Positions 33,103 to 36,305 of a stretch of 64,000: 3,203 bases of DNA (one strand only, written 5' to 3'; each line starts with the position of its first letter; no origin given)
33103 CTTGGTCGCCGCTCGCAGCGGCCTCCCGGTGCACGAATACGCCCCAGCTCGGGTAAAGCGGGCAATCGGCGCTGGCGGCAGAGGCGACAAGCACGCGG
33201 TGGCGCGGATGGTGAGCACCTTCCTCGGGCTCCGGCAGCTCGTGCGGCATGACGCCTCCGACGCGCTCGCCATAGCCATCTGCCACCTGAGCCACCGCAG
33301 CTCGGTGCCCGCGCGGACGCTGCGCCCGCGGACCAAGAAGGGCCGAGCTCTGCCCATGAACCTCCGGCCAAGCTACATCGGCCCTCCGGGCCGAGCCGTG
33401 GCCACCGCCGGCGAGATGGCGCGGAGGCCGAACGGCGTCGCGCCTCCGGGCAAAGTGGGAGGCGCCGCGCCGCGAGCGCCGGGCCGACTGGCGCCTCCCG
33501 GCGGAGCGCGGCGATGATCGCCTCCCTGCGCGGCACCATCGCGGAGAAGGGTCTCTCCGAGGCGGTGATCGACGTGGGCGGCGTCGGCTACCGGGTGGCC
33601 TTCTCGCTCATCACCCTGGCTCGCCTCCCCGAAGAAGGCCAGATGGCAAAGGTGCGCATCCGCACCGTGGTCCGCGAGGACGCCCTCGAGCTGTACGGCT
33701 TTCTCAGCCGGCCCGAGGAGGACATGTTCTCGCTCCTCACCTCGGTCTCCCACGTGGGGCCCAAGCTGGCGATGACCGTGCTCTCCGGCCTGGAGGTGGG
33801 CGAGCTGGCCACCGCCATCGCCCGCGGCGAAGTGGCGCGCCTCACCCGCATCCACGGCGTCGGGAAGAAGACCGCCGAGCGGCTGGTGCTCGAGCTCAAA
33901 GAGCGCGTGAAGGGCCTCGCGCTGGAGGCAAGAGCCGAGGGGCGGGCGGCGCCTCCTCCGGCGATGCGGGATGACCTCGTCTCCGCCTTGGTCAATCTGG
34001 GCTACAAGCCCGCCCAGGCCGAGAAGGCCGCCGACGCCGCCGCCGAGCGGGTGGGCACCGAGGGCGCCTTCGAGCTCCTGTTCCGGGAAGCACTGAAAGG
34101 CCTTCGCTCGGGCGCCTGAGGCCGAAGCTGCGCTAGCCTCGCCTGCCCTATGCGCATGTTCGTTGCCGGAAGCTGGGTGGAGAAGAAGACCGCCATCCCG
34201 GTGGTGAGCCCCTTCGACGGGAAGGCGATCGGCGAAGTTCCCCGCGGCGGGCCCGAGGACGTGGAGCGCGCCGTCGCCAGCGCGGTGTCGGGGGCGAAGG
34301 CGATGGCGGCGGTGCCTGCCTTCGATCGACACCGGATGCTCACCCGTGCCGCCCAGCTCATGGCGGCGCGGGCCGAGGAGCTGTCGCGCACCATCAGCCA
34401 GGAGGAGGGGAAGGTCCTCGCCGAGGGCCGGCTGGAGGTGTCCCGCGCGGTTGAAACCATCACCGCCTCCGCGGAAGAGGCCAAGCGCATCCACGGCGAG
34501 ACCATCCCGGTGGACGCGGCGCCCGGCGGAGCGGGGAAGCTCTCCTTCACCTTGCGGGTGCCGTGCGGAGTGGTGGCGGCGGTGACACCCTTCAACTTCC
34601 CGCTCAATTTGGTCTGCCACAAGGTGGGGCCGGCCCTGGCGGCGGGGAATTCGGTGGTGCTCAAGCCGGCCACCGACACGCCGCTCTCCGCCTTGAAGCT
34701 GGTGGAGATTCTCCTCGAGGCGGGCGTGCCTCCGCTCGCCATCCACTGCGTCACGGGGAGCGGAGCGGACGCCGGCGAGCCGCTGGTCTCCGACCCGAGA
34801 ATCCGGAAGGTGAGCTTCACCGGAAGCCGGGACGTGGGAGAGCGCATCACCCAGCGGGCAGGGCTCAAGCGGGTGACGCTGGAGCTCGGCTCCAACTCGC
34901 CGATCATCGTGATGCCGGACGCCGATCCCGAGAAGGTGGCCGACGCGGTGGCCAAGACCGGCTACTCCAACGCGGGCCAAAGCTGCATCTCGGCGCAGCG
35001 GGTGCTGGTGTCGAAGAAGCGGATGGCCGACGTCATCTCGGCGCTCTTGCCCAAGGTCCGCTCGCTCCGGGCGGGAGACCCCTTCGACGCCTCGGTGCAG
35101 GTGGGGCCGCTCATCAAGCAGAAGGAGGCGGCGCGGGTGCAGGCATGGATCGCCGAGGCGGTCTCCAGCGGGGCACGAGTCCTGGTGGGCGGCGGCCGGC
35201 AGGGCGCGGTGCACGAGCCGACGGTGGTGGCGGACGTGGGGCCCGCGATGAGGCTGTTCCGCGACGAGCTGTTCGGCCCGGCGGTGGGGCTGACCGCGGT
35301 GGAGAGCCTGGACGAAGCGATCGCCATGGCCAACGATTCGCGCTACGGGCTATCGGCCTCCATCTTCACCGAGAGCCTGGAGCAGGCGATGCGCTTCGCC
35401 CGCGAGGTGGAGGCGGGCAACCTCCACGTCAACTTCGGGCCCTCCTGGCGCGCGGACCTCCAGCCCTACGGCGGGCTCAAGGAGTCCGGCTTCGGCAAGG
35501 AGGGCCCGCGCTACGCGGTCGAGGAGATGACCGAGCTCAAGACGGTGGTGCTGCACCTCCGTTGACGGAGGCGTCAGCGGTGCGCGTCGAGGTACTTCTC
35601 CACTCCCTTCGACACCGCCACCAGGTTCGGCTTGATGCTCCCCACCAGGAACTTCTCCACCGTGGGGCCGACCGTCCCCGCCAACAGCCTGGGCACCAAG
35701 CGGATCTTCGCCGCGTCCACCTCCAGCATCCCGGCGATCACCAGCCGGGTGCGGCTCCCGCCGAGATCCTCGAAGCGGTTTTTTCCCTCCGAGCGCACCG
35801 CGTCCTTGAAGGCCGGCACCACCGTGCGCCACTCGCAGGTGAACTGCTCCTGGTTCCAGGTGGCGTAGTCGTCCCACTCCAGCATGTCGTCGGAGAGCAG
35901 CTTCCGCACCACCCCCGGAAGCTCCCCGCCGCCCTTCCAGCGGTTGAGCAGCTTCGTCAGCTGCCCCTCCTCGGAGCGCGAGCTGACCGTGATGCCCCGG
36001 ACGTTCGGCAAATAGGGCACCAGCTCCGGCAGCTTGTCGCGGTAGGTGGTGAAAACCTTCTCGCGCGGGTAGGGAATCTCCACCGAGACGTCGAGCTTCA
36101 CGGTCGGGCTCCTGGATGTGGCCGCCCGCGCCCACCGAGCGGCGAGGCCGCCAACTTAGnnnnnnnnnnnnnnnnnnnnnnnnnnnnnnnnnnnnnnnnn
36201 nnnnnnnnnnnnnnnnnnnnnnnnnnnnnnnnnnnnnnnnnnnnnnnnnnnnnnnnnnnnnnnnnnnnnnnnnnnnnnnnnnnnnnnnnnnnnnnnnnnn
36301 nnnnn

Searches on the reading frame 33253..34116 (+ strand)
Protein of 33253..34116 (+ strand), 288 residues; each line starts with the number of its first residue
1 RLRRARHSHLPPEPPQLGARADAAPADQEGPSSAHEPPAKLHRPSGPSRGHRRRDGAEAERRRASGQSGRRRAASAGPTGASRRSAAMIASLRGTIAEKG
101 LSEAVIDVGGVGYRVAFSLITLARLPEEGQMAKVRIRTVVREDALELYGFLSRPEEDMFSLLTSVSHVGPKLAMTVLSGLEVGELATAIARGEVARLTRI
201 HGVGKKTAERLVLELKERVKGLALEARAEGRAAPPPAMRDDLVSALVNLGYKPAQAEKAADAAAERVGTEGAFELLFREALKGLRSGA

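Call 63: search_protein_families(library=pfam, proteins=[window:33253-34116:+], max_evalue=0.0001)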
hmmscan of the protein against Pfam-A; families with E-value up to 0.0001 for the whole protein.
window:33253-34116:+ (288 aa): 3 families
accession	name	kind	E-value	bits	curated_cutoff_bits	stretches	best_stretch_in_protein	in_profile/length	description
PF01330.27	RuvA_N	-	4.7e-20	71.9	23.6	1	88-149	1-61/61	RuvA N terminal domain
PF14520.12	HHH_5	-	2.5e-17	63.5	27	1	159-217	1-57/57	Helix-hairpin-helix domain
PF07499.19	RuvA_C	-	8.2e-10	39.5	24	1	238-284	2-46/47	RuvA, C-terminal domain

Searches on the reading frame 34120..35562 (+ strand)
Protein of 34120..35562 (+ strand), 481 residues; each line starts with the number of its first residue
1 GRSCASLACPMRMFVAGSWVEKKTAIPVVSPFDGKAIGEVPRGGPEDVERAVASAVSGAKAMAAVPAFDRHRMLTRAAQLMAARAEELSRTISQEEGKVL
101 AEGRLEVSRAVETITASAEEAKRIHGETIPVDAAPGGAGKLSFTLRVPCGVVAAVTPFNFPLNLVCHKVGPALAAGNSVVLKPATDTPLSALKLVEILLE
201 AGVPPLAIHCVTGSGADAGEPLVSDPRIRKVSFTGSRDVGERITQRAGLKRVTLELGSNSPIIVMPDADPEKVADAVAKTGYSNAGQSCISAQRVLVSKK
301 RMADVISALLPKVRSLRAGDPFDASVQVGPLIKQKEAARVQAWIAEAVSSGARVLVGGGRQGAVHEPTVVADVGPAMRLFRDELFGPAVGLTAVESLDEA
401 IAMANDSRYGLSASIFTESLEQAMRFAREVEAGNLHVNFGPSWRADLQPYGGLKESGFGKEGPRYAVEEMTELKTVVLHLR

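Call 63: search_protein_families(library=pfam, proteins=[window:34120-35562:+], max_evalue=0.0001)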
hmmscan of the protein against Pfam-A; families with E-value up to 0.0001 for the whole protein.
window:34120-35562:+ (481 aa): 1 family
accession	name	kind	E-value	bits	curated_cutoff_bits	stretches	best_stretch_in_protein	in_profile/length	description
PF00171.27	Aldedh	-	9.7e-160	532.5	23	1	19-476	1-461/461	Aldehyde dehydrogenase family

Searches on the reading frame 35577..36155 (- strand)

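Call 63: search_protein_families(library=pfam, proteins=[window:35577-36155:-], max_evalue=0.0001)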
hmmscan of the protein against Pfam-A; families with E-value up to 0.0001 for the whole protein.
window:35577-36155:- (193 aa): 1 family
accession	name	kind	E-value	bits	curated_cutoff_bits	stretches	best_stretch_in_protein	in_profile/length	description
PF10698.15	DUF2505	-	6.1e-05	23.6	26.9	1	23-170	2-147/158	Protein of unknown function (DUF2505)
